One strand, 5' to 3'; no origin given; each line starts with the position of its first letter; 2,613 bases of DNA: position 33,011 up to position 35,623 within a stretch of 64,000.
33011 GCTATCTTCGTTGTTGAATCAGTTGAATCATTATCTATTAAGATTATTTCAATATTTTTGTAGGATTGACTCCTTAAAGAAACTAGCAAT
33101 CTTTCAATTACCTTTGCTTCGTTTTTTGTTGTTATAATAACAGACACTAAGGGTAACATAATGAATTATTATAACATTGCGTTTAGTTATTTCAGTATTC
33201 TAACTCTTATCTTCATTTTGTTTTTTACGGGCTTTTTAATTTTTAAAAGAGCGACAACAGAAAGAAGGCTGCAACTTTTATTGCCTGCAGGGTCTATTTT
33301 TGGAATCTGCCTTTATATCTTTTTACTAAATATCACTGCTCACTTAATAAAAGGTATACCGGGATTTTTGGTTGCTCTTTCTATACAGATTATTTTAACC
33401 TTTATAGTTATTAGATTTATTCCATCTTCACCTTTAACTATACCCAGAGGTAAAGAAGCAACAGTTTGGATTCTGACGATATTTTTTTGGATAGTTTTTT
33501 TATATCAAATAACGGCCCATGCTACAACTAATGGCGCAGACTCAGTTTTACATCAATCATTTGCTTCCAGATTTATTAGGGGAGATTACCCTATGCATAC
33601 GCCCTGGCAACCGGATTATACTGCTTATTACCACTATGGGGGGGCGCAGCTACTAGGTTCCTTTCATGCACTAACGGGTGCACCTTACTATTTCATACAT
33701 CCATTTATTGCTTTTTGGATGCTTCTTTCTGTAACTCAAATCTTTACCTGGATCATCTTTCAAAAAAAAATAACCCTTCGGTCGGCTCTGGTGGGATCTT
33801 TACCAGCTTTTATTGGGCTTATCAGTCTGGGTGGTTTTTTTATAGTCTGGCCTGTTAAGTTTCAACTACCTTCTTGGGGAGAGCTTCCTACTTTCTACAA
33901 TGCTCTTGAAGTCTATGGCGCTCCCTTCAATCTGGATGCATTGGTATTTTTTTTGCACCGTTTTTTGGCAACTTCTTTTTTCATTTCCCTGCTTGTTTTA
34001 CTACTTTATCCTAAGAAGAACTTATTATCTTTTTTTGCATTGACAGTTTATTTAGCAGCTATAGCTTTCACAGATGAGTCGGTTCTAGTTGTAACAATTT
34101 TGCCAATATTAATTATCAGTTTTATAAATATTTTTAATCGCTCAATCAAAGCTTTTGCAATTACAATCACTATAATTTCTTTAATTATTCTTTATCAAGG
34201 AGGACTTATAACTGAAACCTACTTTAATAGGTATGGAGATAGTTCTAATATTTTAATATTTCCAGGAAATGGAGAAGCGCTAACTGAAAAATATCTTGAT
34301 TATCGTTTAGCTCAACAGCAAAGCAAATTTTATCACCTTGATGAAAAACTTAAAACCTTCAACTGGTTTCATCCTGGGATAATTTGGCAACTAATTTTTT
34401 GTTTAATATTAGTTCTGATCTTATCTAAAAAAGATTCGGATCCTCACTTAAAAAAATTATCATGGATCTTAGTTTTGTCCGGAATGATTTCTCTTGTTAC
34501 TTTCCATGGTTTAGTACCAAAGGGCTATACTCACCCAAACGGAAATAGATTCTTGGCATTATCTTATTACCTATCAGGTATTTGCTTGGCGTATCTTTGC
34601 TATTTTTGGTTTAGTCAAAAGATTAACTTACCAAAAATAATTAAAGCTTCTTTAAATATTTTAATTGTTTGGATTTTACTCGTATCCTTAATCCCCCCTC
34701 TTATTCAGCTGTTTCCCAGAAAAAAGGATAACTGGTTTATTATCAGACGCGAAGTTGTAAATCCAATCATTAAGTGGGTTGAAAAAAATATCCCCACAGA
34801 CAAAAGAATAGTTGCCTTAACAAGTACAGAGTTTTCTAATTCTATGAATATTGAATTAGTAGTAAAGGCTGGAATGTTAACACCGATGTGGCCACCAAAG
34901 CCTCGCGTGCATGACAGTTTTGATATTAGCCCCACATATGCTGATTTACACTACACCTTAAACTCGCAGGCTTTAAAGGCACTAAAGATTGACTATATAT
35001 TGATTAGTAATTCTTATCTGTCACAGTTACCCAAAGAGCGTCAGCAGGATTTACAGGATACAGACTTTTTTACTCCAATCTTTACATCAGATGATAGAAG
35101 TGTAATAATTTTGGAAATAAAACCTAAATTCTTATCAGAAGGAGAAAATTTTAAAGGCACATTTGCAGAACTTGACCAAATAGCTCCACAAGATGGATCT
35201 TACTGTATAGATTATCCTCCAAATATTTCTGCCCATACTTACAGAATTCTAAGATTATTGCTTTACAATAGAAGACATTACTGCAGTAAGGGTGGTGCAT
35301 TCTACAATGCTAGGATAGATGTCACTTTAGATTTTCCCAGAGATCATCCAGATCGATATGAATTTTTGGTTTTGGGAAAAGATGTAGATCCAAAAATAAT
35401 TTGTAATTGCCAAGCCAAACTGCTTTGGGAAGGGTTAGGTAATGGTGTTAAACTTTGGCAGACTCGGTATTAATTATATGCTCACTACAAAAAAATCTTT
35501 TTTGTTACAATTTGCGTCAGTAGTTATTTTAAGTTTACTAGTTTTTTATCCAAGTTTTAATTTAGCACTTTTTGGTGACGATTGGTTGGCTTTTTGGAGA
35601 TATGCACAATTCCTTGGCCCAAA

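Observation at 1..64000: Large expansion of GT-C-like membrane glycosyltransferase candidates in one 64 kb glycan island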

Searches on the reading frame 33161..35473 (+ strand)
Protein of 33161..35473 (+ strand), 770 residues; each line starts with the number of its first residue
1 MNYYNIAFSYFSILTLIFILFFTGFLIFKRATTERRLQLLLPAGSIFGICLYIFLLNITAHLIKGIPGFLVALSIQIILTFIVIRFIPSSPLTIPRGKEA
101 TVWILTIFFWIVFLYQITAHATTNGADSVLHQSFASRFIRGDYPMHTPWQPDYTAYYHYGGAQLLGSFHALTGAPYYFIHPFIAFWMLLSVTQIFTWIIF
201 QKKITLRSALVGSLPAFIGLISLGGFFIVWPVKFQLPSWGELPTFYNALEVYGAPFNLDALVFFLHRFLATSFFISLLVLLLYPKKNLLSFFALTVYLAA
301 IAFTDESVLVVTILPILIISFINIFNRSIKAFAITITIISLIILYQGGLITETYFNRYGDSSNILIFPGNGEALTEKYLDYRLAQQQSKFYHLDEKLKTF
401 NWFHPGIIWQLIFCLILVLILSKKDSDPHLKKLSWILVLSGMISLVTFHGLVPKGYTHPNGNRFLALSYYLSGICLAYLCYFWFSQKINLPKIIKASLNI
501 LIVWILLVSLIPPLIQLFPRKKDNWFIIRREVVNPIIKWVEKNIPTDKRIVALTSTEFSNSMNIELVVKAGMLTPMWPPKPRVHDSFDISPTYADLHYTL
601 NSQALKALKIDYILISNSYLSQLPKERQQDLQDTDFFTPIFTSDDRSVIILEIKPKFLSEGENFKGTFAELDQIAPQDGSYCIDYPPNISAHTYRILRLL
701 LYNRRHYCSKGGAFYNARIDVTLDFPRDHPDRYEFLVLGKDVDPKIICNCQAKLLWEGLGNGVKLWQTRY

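Call 6: search_protein_families(library=pfam, proteins=[window:33161-35473:+], max_evalue=0.01)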
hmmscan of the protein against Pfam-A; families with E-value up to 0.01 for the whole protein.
window:33161-35473:+ (770 aa): 0 families

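Call 17: search_protein_families(library=ncbifam, proteins=[window:33161-35473:+], max_evalue=0.1)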
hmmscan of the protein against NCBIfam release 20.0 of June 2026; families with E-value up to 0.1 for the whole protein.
window:33161-35473:+ (770 aa): 0 families

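Call 19: search_solved_structures(query=A1, max_evalue=10)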
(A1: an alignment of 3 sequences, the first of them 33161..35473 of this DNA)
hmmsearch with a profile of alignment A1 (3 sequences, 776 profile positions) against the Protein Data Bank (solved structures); distinct sequences matched with E-value up to 10: 0.

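Call 25: find_homologous_proteins(query=window:33161-35473:+, max_evalue=0.001)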
Query window:33161-35473:+ (770 aa): 58 proteins with E <= 0.001 among 8000 candidates.
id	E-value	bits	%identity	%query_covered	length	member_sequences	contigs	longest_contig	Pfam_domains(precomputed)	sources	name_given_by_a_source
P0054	0.0e+0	1756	100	100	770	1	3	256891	-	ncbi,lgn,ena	ncbi:MAG: hypothetical protein AAB414_02500 [Patescibacteria group bacterium]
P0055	0.0e+0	1394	77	100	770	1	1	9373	-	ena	-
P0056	0.0e+0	1330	75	100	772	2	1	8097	-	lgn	-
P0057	0.0e+0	1330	75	100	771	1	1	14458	-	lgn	-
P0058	0.0e+0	1325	74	100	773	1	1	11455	-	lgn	-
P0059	0.0e+0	1324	76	100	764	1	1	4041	-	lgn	-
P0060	0.0e+0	1302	74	100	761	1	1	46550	-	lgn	-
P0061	0.0e+0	1299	74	100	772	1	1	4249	-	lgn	-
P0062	0.0e+0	1245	71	100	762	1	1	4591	-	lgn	-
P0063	0.0e+0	1193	67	99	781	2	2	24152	-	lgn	-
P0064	0.0e+0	1139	74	86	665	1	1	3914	-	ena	-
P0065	0.0e+0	1132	64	99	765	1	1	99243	-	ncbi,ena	-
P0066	0.0e+0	1124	64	99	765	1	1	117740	-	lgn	-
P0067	0.0e+0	1086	61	100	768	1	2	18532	-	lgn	-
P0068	0.0e+0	1059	60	100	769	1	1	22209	-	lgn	-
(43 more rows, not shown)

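Call 39: predict_structure(alignment_id=A4)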
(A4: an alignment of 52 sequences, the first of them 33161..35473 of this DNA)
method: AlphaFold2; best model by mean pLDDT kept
length: 770 residues; sequences in the alignment: 52
mean_pLDDT: 90.8   pTM: 0.91
mean pLDDT of the five models: 90.8, 90.7, 90.0, 89.8, 88.9
residues with pLDDT >= 90: 543; 70-90: 192; 50-70: 35; < 50: 0
segments of 3 or more residues with pLDDT < 50: none
pLDDT, mean of each block of 10 residues (from residue 1): 86 97 98 96 98 97 96 98 95 93 95 97 87 96 93 91 97 95 97 95 85 95 92 72 85 88 95 98 94 97 95 96 93 93 87 82 80 78 91 64 93 96 87 97 96 74 94 97 83 90 94 92 90 89 95 91 94 94 86 94 96 96 94 96 93 97 94 90 88 88 77 71 65 89 88 93 91
secondary structure, 60 per line:
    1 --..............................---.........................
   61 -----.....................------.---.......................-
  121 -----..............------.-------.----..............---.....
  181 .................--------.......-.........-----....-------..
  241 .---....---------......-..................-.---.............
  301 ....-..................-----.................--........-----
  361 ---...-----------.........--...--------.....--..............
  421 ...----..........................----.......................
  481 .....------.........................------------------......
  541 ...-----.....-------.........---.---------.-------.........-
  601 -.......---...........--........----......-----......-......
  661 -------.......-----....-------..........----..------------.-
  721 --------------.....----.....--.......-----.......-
elements in order (helices of 4 or more, strands of 3 or more residues): H3-31 H37-60 H66-86 H97-119 H126-139 H159-172 H176-197 H206-212 H214-222 E228-231 H245-248 H258-263 H265-282 H288-304 H306-323 H329-345 H348-355 E364-366 H378-386 E389-391 E400-404 H407-423 H428-450 E451-453 H458-485 H492-516 H535-543 E549-553 H561-569 H591-599 H602-608 E612-616 H617-622 H625-632 E637-642 E648-653 H655-660 H668-674 E680-683 H691-700 E735-739 H744-748 E751-757 E763-769

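Call 79: fold_search(model_id=the predicted structure, library=pdb)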
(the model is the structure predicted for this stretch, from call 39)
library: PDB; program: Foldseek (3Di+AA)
matches with E <= 10: 205; with E <= 0.001: 14
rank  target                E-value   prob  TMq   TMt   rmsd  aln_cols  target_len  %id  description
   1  7zli_A                7.2e-07  1.00  0.33  0.37  11.6       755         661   12  Cryo-EM structure of C-mannosyltransferase CeDPY19, in complex with Dol25-P-Man and bound to CMT2-Fab and anti-Fab nan (released 2023-01-11)
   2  7oci_F                2.7e-06  1.00  0.33  0.38  12.6       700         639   12  Cryo-EM structure of yeast Ost6p containing oligosaccharyltransferase complex (released 2022-02-16)
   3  8age_A                1.4e-05  1.00  0.31  0.36  13.0       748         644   11  Structure of yeast oligosaccharylransferase complex with acceptor peptide bound (released 2022-12-07)
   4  8agc_A                4.3e-05  1.00  0.31  0.33  13.8       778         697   10  Structure of yeast oligosaccharylransferase complex with lipid-linked oligosaccharide and non-acceptor peptide bound (released 2022-12-07)
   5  9n9j_I                5.6e-05  1.00  0.31  0.33  12.1       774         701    9  Structure of a GRP94 folding intermediate engaged with a CCDC134- and FKBP11-bound secretory translocon (released 2025-11-19)
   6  6c26_A                7.6e-05  1.00  0.32  0.36  13.8       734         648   12  The Cryo-EM structure of a eukaryotic oligosaccharyl transferase complex (released 2018-01-31)
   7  6s7o_A                9.9e-05  1.00  0.28  0.31  15.6       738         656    9  Cryo-EM structure of human oligosaccharyltransferase complex OST-A (released 2019-12-18)
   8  8agb_A                1.2e-04  1.00  0.31  0.36  13.2       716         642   11  Structure of yeast oligosaccharylransferase complex with lipid-linked oligosaccharide bound (released 2022-12-07)
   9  8pn9_A                1.3e-04  1.00  0.34  0.39  12.2       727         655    8  Structure of human oligosaccharyltransferase OST-A complex bound to NGI-1 (released 2024-05-08)
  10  8b6l_I                1.3e-04  1.00  0.27  0.29  14.6       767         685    9  Subtomogram average of the human Sec61-TRAP-OSTA-translocon (released 2022-12-07)
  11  6s7t_A                1.3e-04  0.99  0.19  0.20  19.8       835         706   10  Cryo-EM structure of human oligosaccharyltransferase complex OST-B (released 2019-12-18)
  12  6ftg_5                2.1e-04  1.00  0.31  0.35  13.8       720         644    9  Subtomogram average of OST-containing ribosome-translocon complexes from canine rough microsomal membranes (released 2018-03-21)
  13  8if8_C                5.1e-04  1.00  0.34  0.42  14.5       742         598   11  Arabinosyltransferase AftA (released 2023-05-31)
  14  5ogl_A                8.9e-04  1.00  0.28  0.30  11.5       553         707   12  Structure of bacterial oligosaccharyltransferase PglB in complex with an acceptor peptide and an lipid-linked oligosac (released 2017-10-25)
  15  6gxc_A                2.6e-03  1.00  0.29  0.31  10.0       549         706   13  Bacterial oligosaccharyltransferase PglB in complex with an inhibitory peptide and a reactive lipid-linked oligosaccha (released 2018-11-14)
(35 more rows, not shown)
